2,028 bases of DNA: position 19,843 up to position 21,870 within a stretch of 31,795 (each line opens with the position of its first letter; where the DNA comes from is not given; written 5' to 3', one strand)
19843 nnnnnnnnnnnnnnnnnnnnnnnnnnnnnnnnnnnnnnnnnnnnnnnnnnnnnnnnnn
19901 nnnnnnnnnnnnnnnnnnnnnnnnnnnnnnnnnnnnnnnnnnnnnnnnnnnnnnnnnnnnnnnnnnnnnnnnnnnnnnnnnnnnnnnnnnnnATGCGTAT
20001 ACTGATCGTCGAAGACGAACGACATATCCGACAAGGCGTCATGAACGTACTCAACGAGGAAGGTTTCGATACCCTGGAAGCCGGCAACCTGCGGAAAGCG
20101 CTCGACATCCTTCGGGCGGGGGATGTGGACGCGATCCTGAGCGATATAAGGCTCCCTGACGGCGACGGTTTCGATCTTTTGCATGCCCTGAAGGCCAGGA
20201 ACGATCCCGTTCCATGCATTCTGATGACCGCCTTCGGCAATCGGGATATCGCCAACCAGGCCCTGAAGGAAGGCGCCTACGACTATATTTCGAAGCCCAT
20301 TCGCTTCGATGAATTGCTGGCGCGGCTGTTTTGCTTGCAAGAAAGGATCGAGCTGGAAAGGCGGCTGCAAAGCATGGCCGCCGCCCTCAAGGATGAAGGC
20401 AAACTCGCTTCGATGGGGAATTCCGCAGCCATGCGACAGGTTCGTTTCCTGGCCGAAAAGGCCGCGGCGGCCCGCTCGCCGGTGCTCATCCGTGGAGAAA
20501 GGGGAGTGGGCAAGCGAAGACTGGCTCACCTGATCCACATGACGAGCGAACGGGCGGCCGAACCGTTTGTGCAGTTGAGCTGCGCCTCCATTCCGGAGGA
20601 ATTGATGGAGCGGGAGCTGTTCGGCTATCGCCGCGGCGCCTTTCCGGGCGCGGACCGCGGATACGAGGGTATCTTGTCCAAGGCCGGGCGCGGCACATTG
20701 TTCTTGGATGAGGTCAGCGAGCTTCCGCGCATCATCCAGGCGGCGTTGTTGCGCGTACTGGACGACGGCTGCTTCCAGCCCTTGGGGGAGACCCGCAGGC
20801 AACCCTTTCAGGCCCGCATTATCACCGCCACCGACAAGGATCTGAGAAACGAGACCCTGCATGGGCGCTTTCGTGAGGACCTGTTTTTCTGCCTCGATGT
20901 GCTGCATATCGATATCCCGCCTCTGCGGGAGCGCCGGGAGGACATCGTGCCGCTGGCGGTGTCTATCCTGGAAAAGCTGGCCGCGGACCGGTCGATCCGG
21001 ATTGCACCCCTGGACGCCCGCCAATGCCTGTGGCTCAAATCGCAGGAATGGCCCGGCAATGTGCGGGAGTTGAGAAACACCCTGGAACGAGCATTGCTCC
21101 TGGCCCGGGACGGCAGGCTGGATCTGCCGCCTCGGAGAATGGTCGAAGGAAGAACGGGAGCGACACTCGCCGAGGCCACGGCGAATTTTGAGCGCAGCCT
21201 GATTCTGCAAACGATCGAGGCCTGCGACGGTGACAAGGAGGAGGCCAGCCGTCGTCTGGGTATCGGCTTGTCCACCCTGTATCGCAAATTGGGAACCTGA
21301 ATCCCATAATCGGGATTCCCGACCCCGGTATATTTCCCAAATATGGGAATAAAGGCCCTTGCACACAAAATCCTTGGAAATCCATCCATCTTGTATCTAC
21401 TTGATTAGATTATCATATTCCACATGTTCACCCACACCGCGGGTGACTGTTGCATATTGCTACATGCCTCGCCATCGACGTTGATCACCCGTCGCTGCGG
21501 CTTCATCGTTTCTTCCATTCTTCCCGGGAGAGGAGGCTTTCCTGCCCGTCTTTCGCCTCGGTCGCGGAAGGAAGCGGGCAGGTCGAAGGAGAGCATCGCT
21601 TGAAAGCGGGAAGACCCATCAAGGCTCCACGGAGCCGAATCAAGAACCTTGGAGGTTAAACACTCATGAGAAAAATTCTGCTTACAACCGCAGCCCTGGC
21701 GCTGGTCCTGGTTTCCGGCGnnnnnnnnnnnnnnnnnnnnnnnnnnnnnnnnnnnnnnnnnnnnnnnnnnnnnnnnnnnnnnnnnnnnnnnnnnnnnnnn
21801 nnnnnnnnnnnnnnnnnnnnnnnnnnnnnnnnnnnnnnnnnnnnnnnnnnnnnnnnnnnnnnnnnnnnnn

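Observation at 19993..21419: NtrC-type regulator with disabled sigma-54 motifs and tandem palindromes in front of cyc2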

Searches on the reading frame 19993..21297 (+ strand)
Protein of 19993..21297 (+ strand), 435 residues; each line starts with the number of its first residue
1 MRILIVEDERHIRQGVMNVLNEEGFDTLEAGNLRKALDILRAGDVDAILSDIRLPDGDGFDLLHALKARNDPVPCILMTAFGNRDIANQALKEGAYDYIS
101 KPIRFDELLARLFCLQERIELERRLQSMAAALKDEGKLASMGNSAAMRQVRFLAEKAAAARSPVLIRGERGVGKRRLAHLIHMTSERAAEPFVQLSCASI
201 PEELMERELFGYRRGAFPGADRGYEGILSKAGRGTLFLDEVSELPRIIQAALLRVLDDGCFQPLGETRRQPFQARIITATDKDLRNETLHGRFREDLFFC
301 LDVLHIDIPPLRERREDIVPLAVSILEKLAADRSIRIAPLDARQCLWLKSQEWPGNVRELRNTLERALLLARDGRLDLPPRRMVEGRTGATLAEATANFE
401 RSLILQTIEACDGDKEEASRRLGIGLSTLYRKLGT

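Call 3: search_protein_families(library=pfam, proteins=[window:19993-21297:+], max_evalue=0.01)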
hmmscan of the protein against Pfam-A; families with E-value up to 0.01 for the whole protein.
window:19993-21297:+ (435 aa): 10 families
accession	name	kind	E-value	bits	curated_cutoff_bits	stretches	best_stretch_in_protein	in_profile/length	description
PF00158.32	Sigma54_activat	-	3.5e-55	186.7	20.2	1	141-306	2-167/168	Sigma-54 interaction domain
PF00072.30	Response_reg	-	4.5e-29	101.3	30.2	1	3-112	1-110/111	Response regulator receiver domain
PF14532.12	Sigma54_activ_2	-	2.3e-18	67.2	25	1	141-311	1-138/138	Sigma-54 interaction domain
PF25601.1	AAA_lid_14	-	1.1e-16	60.8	27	1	312-377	1-66/87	AAA+ ATPase lid domain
PF02954.25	HTH_8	-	2.6e-11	43.5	22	1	398-433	4-39/42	Bacterial regulatory protein, Fis family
PF07728.20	AAA_5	-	4.7e-06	27.1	22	1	163-276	1-117/139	AAA domain (dynein-related subfamily)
PF01078.27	Mg_chelatase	-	0.00057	19.8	20.3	0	219-261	93-135/207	Magnesium chelatase, subunit ChlI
PF13173.12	AAA_14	-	0.0077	16.7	27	0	162-250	3-80/129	AAA domain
PF07724.20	AAA_2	-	0.0077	16.7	27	0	164-262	6-105/166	AAA domain (Cdc48 subfamily)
PF13191.12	AAA_16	-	0.0081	17.1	32.6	0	146-204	8-73/167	AAA ATPase domain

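Call 9: find_homologous_proteins(query=window:19993-21297:+)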
Query window:19993-21297:+ (435 aa): 7987 proteins with E <= 0.001 among 8000 candidates; the best 120 are listed.
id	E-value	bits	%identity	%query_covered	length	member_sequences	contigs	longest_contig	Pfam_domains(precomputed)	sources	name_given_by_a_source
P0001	2.2e-281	951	100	100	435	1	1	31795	PF00158.33,PF25601.2,PF02954.26,PF14532.13,PF07728.21,PF00072.31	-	-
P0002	3.3e-213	727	76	100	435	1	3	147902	PF00158.33,PF25601.2,PF02954.26,PF14532.13,PF07728.21,PF00072.31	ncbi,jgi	-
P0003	9.6e-202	689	73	100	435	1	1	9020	PF00158.33,PF25601.2,PF02954.26,PF14532.13,PF07728.21,PF00072.31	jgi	-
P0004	2.9e-199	681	71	100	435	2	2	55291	PF00158.33,PF25601.2,PF02954.26,PF14532.13,PF00072.31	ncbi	-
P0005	1.2e-197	675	70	100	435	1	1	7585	PF00158.33,PF25601.2,PF02954.26,PF14532.13,PF07728.21,PF00072.31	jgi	-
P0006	2.2e-196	671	70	100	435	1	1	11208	PF00158.33,PF25601.2,PF02954.26,PF14532.13,PF07728.21,PF00072.31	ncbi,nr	ncbi:MAG: sigma-54 dependent transcriptional regulator [Mariprofundaceae bacterium]|nr:sigma-54 depe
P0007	4.2e-195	667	69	100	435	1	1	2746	PF00158.33,PF25601.2,PF02954.26,PF14532.13,PF07728.21,PF00072.31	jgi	-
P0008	2.4e-192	658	70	100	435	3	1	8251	PF00158.33,PF25601.2,PF02954.26,PF14532.13,PF07728.21,PF00072.31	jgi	-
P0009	3.8e-192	657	70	100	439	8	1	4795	PF00158.33,PF25601.2,PF02954.26,PF14532.13,PF07728.21,PF00072.31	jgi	-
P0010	1.9e-175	602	64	100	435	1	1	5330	PF00158.33,PF25601.2,PF02954.26,PF14532.13,PF07728.21,PF00072.31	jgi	-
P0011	9.3e-174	597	63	100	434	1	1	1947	PF00158.33,PF25601.2,PF02954.26,PF14532.13,PF07728.21,PF00072.31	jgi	-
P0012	1.7e-172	592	63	100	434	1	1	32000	PF00158.33,PF25601.2,PF02954.26,PF14532.13,PF07728.21,PF00072.31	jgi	-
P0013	2.3e-171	589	64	100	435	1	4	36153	PF00158.33,PF25601.2,PF02954.26,PF14532.13,PF07728.21,PF00072.31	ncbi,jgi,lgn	-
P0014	4.1e-169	581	61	100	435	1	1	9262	PF00158.33,PF25601.2,PF02954.26,PF14532.13,PF07728.21,PF00072.31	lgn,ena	-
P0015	4.2e-169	581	61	100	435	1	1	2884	PF00158.33,PF25601.2,PF02954.26,PF14532.13,PF07728.21,PF00072.31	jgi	-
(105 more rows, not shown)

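Call 23: find_related_loci(query=P0001, collection=metagenome_contigs, flank=2000)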
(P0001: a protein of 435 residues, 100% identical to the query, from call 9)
Query P0001 (435 aa) in metagenome_contigs; peptide patterns used: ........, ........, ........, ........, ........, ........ (x = any residue, [..] = any of these).
600 stretches matched a pattern (row limit reached: there are more); 568 encode a relative of the query (tblastn E <= 1e-3); the best 80 are kept; 80 distinct loci.
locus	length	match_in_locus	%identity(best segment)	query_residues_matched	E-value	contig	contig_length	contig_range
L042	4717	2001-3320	41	1-433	2e-94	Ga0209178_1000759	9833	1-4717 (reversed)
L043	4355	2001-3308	41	2-433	8e-94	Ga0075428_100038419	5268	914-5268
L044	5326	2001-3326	39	2-434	9e-94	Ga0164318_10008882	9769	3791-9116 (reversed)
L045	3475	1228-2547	42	2-433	1e-94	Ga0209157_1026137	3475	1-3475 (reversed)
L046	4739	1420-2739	42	2-433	7e-93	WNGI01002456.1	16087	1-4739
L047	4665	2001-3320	41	2-433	4e-92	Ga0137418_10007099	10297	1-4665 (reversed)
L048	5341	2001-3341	40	2-433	5e-91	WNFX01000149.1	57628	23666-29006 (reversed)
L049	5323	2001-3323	42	2-433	3e-91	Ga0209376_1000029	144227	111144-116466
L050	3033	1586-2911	37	2-433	1e-92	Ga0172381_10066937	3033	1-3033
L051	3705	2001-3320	41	2-433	1e-90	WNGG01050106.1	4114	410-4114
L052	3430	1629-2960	41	2-433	3e-91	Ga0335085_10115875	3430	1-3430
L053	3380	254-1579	42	2-433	2e-91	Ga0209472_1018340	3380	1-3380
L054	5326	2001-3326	42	2-433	3e-90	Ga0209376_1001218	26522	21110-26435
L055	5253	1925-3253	40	2-433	2e-89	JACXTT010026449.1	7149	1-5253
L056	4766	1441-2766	40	2-433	3e-89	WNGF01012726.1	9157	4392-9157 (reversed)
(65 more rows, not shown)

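Call 25: find_encoding_contigs(protein=P0003, flank=2500, max_places=2)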
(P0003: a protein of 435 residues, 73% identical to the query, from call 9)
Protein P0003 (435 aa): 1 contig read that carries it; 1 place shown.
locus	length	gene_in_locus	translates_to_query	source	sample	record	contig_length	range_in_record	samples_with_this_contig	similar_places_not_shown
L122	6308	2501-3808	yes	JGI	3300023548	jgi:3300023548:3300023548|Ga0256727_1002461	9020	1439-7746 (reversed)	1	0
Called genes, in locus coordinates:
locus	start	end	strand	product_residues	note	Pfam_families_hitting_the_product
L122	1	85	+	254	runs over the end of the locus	PF02683:DsbD_TM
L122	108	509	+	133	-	PF13442:Cytochrome_CBB3, PF00034:Cytochrom_C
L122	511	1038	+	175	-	PF00578:AhpC-TSA, PF08534:Redoxin, PF00085:Thioredoxin (weak), PF13098:Thioredoxin_2 (weak), PF13905:Thioredoxin_8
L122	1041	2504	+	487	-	PF00672:HAMP (weak), PF00512:HisKA, PF02518:HATPase_c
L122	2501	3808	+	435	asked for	PF00072:Response_reg, PF00158:Sigma54_activat, PF14532:Sigma54_activ_2, PF07728:AAA_5 (weak), PF25601:AAA_lid_14, PF02954:HTH_8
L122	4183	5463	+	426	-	-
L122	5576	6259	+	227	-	-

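Call 26: find_encoding_contigs(protein=P0005, flank=2500, max_places=2)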
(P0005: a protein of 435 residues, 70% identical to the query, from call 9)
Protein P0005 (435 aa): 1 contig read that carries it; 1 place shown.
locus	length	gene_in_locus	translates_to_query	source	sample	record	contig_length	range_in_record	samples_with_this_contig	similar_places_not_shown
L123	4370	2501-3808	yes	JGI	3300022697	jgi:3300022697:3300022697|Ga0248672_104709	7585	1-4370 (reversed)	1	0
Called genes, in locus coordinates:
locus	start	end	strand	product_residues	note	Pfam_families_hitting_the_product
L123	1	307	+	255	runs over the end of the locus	PF02683:DsbD_TM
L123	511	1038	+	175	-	PF00578:AhpC-TSA, PF08534:Redoxin, PF00085:Thioredoxin (weak), PF13098:Thioredoxin_2 (weak), PF13905:Thioredoxin_8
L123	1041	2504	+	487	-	PF00672:HAMP (faint), PF00512:HisKA, PF02518:HATPase_c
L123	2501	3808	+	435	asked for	PF00072:Response_reg, PF00158:Sigma54_activat, PF14532:Sigma54_activ_2, PF07728:AAA_5 (weak), PF25601:AAA_lid_14, PF02954:HTH_8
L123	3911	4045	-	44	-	-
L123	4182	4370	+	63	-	?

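Call 27: find_encoding_contigs(protein=P0008, flank=2500, max_places=2)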
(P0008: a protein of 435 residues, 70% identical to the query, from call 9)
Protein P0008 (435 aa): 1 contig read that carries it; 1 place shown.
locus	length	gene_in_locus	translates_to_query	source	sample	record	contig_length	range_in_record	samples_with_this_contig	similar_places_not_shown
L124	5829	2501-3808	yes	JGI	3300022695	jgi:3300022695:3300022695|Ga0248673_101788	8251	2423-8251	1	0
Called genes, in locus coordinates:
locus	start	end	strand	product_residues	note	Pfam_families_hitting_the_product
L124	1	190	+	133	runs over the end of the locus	PF13442:Cytochrome_CBB3, PF00034:Cytochrom_C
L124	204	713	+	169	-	PF00578:AhpC-TSA, PF08534:Redoxin, PF00085:Thioredoxin (weak), PF13098:Thioredoxin_2 (weak), PF13905:Thioredoxin_8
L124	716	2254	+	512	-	PF00512:HisKA, PF02518:HATPase_c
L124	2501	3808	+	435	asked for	PF00072:Response_reg, PF00158:Sigma54_activat, PF14532:Sigma54_activ_2, PF07728:AAA_5 (weak), PF25601:AAA_lid_14, PF02954:HTH_8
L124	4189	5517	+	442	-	-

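Call 28: find_encoding_contigs(protein=P0009, flank=2500, max_places=2)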
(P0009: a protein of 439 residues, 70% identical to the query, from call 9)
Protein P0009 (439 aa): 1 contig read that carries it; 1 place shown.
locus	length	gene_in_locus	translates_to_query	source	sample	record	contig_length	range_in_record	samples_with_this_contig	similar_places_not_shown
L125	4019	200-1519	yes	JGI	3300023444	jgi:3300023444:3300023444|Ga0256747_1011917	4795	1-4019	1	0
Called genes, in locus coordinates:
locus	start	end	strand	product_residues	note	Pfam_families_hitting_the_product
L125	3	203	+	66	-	?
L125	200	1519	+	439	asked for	PF00072:Response_reg, PF00158:Sigma54_activat, PF14532:Sigma54_activ_2, PF07728:AAA_5 (weak), PF25601:AAA_lid_14, PF02954:HTH_8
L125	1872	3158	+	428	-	-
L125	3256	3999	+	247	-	-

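Call 39: search_solved_structures(query=P0001, show_alignments=3, max_evalue=1e-40)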
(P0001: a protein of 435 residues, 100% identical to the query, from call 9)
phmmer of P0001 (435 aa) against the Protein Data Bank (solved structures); distinct sequences matched with E-value up to 1e-40: 33.
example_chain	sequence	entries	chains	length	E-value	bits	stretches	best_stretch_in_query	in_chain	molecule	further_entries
4l4u_A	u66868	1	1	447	6.6e-79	269.3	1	1-433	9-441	Transcriptional regulator (NtrC family)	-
3dzd_A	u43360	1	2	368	3.3e-74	253.8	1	2-372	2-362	Transcriptional regulator (NtrC family)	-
1ny5_A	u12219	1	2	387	3.9e-74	253.6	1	1-373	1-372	transcriptional regulator (NtrC family)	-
5ep0_A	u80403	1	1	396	1.2e-68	235.5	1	2-378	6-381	Putative repressor protein luxO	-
5m7n_A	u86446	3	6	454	1.2e-61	212.5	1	3-404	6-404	Nitrogen assimilation regulatory protein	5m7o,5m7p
6iy8_A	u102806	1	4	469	5.1e-58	200.5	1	114-371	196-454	Positive regulator CapR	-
4ly6_A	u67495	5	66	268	6.3e-58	200.2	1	142-373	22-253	Transcriptional regulator (NtrC family)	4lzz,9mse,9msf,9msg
1ny6_A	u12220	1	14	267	6.5e-58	200.1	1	142-373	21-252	transcriptional regulator (NtrC family)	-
3m0e_A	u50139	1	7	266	4.5e-57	197.4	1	143-373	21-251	Transcriptional regulator (NtrC family)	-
9qq6_C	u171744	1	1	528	1.7e-56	195.5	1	140-376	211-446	Nif-specific regulatory protein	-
1ojl_A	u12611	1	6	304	1.5e-53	185.8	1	141-433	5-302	TRANSCRIPTIONAL REGULATORY PROTEIN ZRAR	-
5exx_A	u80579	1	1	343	8.1e-51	176.8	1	141-371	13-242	Transcriptional regulator FleQ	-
8p53_C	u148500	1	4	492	9.1e-51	176.6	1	40-372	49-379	Transcriptional regulator FleQ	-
5ep1_A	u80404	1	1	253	2.1e-50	175.4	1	141-378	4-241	Putative repressor protein luxO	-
5ep2_A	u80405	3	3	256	2.1e-50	175.4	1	141-378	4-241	Putative repressor protein luxO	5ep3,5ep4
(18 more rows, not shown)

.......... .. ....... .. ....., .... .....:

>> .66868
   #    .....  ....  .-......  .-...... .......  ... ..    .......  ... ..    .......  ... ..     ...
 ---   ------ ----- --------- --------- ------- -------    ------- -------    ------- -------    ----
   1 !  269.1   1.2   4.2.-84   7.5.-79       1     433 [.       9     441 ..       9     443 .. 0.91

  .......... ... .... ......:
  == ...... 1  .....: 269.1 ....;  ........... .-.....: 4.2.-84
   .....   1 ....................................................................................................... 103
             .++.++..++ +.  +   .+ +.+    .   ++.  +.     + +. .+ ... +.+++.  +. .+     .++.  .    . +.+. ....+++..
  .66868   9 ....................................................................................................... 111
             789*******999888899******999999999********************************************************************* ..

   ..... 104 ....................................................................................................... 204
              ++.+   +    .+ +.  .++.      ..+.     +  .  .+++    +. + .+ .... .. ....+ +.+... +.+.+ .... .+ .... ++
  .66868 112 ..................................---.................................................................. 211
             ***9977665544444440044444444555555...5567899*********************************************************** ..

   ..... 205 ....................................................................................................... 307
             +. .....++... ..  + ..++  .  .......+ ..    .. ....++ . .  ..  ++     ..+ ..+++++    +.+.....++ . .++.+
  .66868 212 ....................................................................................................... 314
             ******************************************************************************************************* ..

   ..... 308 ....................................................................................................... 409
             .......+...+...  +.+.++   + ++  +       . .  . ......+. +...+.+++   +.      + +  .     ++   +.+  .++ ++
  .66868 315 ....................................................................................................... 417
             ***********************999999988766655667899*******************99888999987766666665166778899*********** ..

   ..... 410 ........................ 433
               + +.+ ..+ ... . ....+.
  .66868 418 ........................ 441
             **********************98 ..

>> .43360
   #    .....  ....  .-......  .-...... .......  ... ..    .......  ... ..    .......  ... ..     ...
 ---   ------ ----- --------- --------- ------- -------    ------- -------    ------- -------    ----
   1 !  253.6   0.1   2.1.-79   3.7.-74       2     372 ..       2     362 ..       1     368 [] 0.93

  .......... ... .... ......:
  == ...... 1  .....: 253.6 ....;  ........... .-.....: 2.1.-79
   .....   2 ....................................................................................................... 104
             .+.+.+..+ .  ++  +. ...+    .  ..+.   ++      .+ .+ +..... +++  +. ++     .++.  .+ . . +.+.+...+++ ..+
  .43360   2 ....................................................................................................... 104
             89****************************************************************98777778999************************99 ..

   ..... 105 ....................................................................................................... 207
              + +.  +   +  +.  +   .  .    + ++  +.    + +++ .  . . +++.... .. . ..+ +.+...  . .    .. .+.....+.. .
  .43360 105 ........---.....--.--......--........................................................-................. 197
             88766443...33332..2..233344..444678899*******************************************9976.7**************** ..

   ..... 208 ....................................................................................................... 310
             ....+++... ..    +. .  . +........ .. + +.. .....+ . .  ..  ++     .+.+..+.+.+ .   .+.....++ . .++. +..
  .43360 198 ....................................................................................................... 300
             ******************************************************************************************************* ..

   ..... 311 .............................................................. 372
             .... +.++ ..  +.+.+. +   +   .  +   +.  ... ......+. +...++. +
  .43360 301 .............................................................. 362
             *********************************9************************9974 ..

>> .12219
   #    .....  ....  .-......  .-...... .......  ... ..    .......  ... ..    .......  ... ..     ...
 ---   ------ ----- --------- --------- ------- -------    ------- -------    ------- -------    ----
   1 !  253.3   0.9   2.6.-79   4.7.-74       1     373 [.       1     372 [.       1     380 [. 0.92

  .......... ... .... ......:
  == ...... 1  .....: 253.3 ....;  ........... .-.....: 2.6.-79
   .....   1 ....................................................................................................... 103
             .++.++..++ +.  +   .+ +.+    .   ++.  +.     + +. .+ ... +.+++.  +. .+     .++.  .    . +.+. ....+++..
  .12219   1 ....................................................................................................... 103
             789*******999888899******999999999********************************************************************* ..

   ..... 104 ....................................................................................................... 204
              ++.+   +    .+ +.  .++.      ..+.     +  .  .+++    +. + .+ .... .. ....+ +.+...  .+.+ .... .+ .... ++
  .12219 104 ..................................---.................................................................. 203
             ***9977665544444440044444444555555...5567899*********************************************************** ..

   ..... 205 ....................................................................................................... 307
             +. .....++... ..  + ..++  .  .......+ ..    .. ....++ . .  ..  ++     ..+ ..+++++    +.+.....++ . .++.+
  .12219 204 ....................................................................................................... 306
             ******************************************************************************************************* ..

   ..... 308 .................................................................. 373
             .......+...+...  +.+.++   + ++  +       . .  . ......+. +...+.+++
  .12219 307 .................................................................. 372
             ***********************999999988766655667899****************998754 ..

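Call 60: search_protein_families(library=ncbifam, proteins=[P0001], max_evalue=0.00001)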
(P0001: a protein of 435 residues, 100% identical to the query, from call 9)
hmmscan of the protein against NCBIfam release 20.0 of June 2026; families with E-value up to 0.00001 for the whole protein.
P0001 (435 aa): 104 families (the best 25 are shown)
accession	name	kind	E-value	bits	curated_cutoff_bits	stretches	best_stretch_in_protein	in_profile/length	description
TIGR01818.1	ntrC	equivalog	8.1e-94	315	558.6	1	3-371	1-367/463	nitrogen regulation protein NR(I)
NF008469.0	PRK11361.1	equivalog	1.7e-93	313.8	714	1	2-432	6-450/461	acetoacetate metabolism transcriptional regulator AtoC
NF051870.1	NAssimRespRegNtrX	equivalog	1.3e-90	304.5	600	1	2-433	3-447/452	nitrogen assimilation response regulator NtrX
NF041946.1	LuxO_transreg_Vib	equivalog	1.9e-84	284.1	800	1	11-374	7-369/463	quorum-sensing sigma-54 dependent transcriptional regulator LuxO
TIGR02915.1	PEP_resp_reg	equivalog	2.5e-82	277.1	502.6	1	3-431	1-437/445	PEP-CTERM-box response regulator transcription factor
NF008176.1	PRK10923.1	equivalog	1.4e-81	274.5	620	1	3-365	6-365/469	nitrogen regulation protein NR(I)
NF007689.0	PRK10365.1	equivalog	3.7e-77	260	760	1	2-433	7-439/441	sigma-54-dependent response regulator transcription factor ZraR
NF041552.1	TF_PrdR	equivalog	3e-75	253.7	795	1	132-433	261-573/577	sigma-54 dependent transcriptional regulator PrdR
NF003451.0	PRK05022.1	equivalog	8.2e-75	252.4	476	1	132-374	184-426/512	nitric oxide reductase transcriptional regulator NorR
NF050807.1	TransRegFlbDCaul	equivalog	6.9e-73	246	750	1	1-387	1-367/454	sigma-54-dependent transcriptional regulator FlbD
NF011695.0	PRK15115.1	equivalog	6.8e-71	239.3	763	1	2-432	8-432/445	two-component system response regulator GlrR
NF038308.1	RNA_repair_RtcR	equivalog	1e-70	239.1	650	1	122-378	164-429/530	RNA repair transcriptional activator RtcR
TIGR01817.1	nifA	equivalog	1.2e-70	238.8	528.85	1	133-377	190-434/534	nif-specific transcriptional activator NifA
NF049963.1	RespRegFlgRCampy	domain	2.1e-70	237.8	750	1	1-432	1-423/429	fla regulon two-component system response regulator FlgR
TIGR02329.1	propionate_PrpR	equivalog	4.1e-67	227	499.2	1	138-433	211-524/526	propionate catabolism operon regulatory protein PrpR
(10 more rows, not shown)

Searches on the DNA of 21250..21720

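Call 20: search_rna_families(source=window, start=21250, end=21720, threshold=evalue, max_evalue=1)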
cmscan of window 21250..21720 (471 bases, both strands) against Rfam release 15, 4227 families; matches with E-value up to 1: 1.
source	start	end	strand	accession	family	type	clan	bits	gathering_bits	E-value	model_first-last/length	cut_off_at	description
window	21533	21591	+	RF04067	mir-4520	Gene; miRNA;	-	16.6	90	0.56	1-70/70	no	mir-4520 microRNA precursor family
